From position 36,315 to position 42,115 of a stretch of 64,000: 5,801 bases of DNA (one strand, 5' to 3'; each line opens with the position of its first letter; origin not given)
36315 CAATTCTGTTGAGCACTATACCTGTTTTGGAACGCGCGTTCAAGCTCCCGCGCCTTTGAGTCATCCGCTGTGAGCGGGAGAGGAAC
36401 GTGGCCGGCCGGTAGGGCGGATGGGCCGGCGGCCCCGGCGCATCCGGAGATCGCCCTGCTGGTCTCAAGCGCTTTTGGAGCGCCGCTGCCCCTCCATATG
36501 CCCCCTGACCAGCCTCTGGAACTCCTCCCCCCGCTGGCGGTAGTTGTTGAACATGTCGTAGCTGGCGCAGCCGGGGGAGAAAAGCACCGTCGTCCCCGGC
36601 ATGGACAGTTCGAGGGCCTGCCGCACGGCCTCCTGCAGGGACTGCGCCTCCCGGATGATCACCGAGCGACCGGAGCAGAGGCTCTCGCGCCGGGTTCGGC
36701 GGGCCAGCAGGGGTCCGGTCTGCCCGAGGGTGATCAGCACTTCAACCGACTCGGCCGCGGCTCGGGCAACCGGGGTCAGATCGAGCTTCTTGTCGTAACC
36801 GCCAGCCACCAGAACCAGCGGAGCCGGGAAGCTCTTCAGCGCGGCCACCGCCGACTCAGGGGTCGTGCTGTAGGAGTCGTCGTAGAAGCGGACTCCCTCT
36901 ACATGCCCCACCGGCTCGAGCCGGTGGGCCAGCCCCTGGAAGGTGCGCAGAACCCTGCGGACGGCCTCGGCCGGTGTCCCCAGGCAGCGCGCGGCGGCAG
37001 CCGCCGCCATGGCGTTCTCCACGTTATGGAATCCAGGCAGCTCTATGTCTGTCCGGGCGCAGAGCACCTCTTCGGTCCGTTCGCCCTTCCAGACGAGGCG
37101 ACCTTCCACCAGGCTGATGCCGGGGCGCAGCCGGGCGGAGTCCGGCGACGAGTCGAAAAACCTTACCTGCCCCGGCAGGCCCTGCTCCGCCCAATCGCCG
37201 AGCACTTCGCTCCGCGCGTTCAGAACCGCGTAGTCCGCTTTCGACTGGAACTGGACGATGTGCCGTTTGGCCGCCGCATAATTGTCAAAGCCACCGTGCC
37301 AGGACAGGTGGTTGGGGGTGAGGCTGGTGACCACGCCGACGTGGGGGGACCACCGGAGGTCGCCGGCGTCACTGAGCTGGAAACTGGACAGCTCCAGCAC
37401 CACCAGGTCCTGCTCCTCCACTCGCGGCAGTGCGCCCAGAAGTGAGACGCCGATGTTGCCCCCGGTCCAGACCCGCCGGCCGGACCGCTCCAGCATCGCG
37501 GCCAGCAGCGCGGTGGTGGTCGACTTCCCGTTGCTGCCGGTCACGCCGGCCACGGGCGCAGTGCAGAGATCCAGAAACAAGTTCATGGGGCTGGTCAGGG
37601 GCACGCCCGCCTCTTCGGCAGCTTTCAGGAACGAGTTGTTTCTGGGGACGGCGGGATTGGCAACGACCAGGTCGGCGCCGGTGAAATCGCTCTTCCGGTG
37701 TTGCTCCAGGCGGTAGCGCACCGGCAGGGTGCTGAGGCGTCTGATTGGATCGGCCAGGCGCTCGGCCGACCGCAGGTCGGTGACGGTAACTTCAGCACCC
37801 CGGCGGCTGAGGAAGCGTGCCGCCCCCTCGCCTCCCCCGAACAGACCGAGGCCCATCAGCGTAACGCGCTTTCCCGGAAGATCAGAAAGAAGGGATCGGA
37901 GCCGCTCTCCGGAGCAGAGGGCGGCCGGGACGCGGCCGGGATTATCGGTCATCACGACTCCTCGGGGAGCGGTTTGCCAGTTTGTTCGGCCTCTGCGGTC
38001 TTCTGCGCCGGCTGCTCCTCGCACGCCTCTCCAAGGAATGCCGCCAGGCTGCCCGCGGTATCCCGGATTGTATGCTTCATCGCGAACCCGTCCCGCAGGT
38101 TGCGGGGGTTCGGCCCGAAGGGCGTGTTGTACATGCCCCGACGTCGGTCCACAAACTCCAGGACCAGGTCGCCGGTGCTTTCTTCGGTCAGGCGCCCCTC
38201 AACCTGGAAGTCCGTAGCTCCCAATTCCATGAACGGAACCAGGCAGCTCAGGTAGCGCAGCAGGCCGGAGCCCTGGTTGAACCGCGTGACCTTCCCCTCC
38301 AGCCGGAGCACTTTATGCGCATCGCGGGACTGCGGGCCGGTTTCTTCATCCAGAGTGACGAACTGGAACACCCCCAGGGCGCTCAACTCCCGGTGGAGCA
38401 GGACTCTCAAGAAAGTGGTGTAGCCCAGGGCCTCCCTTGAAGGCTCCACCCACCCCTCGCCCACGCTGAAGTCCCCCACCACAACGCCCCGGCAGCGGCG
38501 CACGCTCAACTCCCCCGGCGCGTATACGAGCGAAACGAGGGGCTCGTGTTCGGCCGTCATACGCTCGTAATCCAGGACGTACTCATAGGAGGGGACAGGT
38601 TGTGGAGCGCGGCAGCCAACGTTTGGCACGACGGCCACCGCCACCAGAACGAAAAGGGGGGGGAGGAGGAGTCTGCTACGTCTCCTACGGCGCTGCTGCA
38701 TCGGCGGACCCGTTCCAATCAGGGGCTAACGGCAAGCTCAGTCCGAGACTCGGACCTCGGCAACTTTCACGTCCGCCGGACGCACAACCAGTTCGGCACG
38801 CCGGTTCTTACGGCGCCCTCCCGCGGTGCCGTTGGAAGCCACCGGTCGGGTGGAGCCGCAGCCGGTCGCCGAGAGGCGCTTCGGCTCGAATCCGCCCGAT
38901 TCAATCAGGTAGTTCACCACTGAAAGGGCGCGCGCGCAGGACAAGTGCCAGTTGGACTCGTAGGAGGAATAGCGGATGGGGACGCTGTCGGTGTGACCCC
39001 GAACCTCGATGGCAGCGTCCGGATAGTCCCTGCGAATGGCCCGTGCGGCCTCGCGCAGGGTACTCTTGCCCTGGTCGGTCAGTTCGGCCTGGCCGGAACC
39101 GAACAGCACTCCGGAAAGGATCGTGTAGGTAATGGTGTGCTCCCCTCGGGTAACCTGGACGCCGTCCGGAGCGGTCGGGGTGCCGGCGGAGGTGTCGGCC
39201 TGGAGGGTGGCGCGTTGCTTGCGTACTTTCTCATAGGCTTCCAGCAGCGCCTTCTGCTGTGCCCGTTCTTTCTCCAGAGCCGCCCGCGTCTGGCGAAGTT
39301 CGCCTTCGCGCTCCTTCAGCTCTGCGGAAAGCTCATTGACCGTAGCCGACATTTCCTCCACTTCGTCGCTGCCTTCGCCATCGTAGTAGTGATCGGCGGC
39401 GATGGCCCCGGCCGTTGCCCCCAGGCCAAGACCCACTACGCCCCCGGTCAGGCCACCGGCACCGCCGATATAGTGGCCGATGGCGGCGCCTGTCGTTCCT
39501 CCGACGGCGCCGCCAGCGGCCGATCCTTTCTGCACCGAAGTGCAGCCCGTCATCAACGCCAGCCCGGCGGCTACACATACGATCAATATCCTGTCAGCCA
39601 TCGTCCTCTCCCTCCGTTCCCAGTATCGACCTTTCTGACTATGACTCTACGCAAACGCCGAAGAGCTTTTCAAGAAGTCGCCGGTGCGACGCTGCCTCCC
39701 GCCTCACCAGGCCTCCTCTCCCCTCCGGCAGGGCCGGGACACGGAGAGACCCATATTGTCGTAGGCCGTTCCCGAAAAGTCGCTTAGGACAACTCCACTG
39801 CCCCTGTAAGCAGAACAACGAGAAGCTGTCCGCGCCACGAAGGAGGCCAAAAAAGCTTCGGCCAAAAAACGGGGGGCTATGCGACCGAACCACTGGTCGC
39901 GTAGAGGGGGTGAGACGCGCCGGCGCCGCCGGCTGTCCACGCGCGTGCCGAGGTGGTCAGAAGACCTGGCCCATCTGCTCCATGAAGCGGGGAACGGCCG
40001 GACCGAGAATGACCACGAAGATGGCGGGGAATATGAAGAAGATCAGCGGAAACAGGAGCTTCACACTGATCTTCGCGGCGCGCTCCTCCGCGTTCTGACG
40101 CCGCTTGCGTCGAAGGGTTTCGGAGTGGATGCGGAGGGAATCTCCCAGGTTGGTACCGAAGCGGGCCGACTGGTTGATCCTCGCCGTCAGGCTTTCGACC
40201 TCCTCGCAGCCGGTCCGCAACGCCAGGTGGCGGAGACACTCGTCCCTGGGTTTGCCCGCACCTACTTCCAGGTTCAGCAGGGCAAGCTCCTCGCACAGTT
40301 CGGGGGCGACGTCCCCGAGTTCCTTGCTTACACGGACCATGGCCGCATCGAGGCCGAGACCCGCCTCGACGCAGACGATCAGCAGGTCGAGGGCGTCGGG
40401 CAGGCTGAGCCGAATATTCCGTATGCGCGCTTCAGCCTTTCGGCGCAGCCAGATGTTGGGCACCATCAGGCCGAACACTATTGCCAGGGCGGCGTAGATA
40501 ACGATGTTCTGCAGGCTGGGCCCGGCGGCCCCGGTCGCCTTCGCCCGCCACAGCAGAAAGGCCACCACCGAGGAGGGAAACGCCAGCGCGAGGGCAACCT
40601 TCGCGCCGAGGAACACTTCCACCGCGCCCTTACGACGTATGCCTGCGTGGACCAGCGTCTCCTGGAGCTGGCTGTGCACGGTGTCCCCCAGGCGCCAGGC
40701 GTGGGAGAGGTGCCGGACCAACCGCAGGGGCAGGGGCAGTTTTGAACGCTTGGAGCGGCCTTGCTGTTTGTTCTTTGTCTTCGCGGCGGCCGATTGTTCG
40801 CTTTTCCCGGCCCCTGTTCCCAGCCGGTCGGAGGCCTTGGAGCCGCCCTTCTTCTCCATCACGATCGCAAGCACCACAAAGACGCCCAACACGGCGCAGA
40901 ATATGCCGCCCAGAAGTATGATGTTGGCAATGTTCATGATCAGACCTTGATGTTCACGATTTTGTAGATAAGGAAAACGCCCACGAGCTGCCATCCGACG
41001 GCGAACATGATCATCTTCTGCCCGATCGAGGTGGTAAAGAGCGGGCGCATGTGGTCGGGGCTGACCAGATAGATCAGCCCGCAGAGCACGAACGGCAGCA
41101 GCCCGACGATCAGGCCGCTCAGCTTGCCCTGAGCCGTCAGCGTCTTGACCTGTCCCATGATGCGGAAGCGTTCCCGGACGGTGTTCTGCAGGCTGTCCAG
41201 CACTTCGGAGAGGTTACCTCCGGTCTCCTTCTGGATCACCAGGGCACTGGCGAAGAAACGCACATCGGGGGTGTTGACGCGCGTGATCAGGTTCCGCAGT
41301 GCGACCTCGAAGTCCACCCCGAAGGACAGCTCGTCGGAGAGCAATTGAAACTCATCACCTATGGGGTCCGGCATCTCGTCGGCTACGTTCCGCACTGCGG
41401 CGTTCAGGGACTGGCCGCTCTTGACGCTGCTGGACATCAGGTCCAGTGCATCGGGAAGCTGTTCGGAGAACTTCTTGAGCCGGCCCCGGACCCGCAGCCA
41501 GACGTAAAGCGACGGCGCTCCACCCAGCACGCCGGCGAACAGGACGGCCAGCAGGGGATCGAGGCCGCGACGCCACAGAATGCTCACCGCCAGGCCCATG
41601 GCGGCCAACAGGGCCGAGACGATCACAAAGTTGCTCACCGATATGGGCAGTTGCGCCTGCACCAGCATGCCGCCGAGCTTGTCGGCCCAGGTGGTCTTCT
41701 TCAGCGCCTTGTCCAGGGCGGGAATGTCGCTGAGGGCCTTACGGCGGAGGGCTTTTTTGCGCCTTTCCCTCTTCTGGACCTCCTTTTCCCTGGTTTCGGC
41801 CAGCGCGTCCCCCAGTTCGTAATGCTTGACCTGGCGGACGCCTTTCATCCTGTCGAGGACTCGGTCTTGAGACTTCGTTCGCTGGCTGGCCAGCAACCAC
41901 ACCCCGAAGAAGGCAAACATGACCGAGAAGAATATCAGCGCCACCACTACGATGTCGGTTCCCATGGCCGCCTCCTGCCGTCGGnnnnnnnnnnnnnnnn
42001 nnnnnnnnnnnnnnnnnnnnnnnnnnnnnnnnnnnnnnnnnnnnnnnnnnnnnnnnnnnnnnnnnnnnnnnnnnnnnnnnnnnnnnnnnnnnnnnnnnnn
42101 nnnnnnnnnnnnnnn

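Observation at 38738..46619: Atypical Tad-type pilus/secretion locus: tadE first, CpaB with a 250-aa helical TPR-like extension, no pilin, prepilin peptidase or secretin, and flanking OmpA/lipoprotein/murD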

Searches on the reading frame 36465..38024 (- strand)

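Call 3: search_protein_families(library=pfam, proteins=[window:36465-38024:-], max_evalue=0.01)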
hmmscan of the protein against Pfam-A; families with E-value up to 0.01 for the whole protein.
window:36465-38024:- (519 aa): 5 families
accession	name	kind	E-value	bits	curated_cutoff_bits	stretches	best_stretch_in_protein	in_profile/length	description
PF08245.18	Mur_ligase_M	-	7.5e-30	104.8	24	1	161-345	1-200/200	Mur ligase middle domain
PF02875.26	Mur_ligase_C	-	5.1e-13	50.4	28.4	1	367-484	1-125/127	Mur ligase, glutamate ligase domain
PF21799.2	MurD-like_N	-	1.3e-08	35.4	27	1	53-143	2-86/88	Mur ligase MurD-like, N-terminal domain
PF01656.29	CbiA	-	0.0051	17.2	25.4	0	158-185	3-30/125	CobQ/CobB/MinD/ParA nucleotide binding domain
PF05344.16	DUF746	-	0.0099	16.3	26.9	0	342-376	16-50/64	Domain of Unknown Function (DUF746)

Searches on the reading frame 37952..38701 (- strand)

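Call 3: search_protein_families(library=pfam, proteins=[window:37952-38701:-], max_evalue=0.01)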
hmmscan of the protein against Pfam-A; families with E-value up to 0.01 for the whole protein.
window:37952-38701:- (249 aa): 1 family
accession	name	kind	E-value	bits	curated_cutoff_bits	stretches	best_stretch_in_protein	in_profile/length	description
PF14366.11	DUF4410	-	4.4e-05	23.9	26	1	127-189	58-116/120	Domain of unknown function (DUF4410)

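Call 7: search_protein_families(library=ncbifam, proteins=[window:37952-38701:-], max_evalue=1)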
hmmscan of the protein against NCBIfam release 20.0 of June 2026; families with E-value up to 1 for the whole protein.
window:37952-38701:- (249 aa): 0 families

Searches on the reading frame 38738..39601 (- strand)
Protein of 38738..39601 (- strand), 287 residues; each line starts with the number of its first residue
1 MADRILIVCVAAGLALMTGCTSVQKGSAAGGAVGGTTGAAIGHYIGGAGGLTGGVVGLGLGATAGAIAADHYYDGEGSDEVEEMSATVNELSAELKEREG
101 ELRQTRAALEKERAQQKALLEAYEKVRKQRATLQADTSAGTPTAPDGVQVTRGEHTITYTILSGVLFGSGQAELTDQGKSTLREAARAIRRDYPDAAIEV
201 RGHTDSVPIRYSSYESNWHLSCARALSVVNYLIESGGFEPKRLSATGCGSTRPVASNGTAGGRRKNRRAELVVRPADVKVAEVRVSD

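Call 3: search_protein_families(library=pfam, proteins=[window:38738-39601:-], max_evalue=0.01)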
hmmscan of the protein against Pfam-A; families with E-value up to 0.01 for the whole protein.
window:38738-39601:- (287 aa): 1 family
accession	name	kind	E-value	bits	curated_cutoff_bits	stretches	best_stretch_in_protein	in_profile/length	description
PF00691.25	OmpA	-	7.7e-21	74.7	27.2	1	166-267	1-98/98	OmpA family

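Call 7: search_protein_families(library=ncbifam, proteins=[window:38738-39601:-], max_evalue=1)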
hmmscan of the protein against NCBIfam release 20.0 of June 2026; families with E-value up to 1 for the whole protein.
window:38738-39601:- (287 aa): 51 families (the best 25 are shown)
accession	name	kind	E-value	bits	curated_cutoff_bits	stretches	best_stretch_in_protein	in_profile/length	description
NF006541.1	PRK09038.1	equivalog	5.5e-36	124.5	283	1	87-274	67-249/253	flagellar motor protein MotD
NF053611.1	YiaD_Gzip_OmpA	equivalog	9.3e-32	110.4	175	2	128-273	73-206/206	YiaD family glycine zipper/OmpA-like lipoprotein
NF006508.0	PRK08944.1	subfamily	2.4e-29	102.6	259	1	84-277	106-291/304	MotB family protein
TIGR03350.1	type_VI_ompA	equivalog_domain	1.2e-28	99.8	139.8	1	135-273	8-137/137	type VI secretion system protein TssL, long form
NF005831.1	PRK07734.1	equivalog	2.4e-28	99.6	301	1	96-275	80-250/250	flagellar motor protein MotB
NF006542.0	PRK09039.1-1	equivalog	4.9e-28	98.5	388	1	161-271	505-622/627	peptidoglycan -binding protein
NF005382.1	PRK06925.1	equivalog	3.4e-26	92.9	264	1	148-273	100-223/225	flagellar motor protein MotS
NF006543.0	PRK09039.1-2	equivalog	1.8e-24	87.2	305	1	160-271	229-345/350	peptidoglycan -binding protein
NF005444.0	PRK07033.1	equivalog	1.3e-22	80.4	520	1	164-277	315-425/438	DotU family type VI secretion system protein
NF005195.1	PRK06667.1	equivalog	3.1e-21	76.3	300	1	146-273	105-235/241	flagellar motor protein MotB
NF053612.1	anchor_PA1041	equivalog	4.4e-20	72.6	250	1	149-273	117-235/236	PA1041 family peptidoglycan-binding anchor lipoprotein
NF006285.1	PRK08457.1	equivalog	7.7e-20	71.7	250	1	110-274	72-231/253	flagellar motor protein MotB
NF005999.0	PRK08126.1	subfamily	9.9e-20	70.7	571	1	159-273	319-430/432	hypothetical protein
NF006545.0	PRK09039.1-4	equivalog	2.3e-19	70.3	372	1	161-272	222-338/342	peptidoglycan -binding protein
NF006544.0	PRK09039.1-3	equivalog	7.5e-19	68.5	362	1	161-272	222-339/343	peptidoglycan -binding protein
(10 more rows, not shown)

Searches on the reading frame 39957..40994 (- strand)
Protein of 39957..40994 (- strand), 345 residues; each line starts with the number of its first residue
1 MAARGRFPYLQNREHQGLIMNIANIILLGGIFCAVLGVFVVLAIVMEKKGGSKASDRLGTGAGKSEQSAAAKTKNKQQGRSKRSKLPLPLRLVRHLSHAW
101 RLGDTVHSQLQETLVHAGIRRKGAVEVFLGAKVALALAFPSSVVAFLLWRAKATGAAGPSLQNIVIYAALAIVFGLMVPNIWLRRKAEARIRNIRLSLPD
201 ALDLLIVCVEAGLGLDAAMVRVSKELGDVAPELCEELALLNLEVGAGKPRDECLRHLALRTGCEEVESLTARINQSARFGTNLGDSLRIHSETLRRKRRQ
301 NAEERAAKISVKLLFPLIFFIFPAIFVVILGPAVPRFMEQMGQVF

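Call 3: search_protein_families(library=pfam, proteins=[window:39957-40994:-], max_evalue=0.01)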
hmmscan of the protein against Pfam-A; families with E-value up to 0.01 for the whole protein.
window:39957-40994:- (345 aa): 1 family
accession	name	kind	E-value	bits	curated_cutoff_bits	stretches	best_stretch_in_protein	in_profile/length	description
PF00482.28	T2SSF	-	4.6e-18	65.8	25.2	1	202-330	2-124/125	Type II secretion system (T2SS), protein F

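Call 7: search_protein_families(library=ncbifam, proteins=[window:39957-40994:-], max_evalue=1)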
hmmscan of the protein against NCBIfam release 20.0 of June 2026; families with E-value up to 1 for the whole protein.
window:39957-40994:- (345 aa): 1 family
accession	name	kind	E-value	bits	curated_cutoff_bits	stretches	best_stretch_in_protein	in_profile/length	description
NF003459.0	PRK05074.1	equivalog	0.11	12.2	175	1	74-130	95-148/176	inosine/xanthosine triphosphatase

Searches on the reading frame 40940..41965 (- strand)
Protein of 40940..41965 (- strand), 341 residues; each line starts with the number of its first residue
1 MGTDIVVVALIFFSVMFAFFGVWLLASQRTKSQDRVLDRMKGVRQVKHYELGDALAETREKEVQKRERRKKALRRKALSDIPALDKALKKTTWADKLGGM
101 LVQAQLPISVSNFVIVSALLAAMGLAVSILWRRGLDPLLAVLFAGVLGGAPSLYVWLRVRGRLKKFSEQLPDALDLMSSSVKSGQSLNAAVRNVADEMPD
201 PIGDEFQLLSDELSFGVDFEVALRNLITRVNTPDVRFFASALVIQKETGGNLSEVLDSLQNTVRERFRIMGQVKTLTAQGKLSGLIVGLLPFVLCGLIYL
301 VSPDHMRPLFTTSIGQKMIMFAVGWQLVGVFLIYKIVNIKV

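Call 3: search_protein_families(library=pfam, proteins=[window:40940-41965:-], max_evalue=0.01)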
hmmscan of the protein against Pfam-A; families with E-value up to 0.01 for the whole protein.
window:40940-41965:- (341 aa): 2 families
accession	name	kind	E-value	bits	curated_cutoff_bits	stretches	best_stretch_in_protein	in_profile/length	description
PF00482.28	T2SSF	-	6e-20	71.9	25.2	1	173-298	1-123/125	Type II secretion system (T2SS), protein F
PF13301.11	DUF4079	-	0.0039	17.8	31.4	0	6-134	8-58/141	Protein of unknown function (DUF4079)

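Call 7: search_protein_families(library=ncbifam, proteins=[window:40940-41965:-], max_evalue=1)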
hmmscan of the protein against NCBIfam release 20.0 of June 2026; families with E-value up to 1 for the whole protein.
window:40940-41965:- (341 aa): 1 family
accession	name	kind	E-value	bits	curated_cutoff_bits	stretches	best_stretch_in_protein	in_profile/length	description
NF046075.1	UpsF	equivalog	0.005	15.7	400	1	145-268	288-405/484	membrane pilin protein UpsF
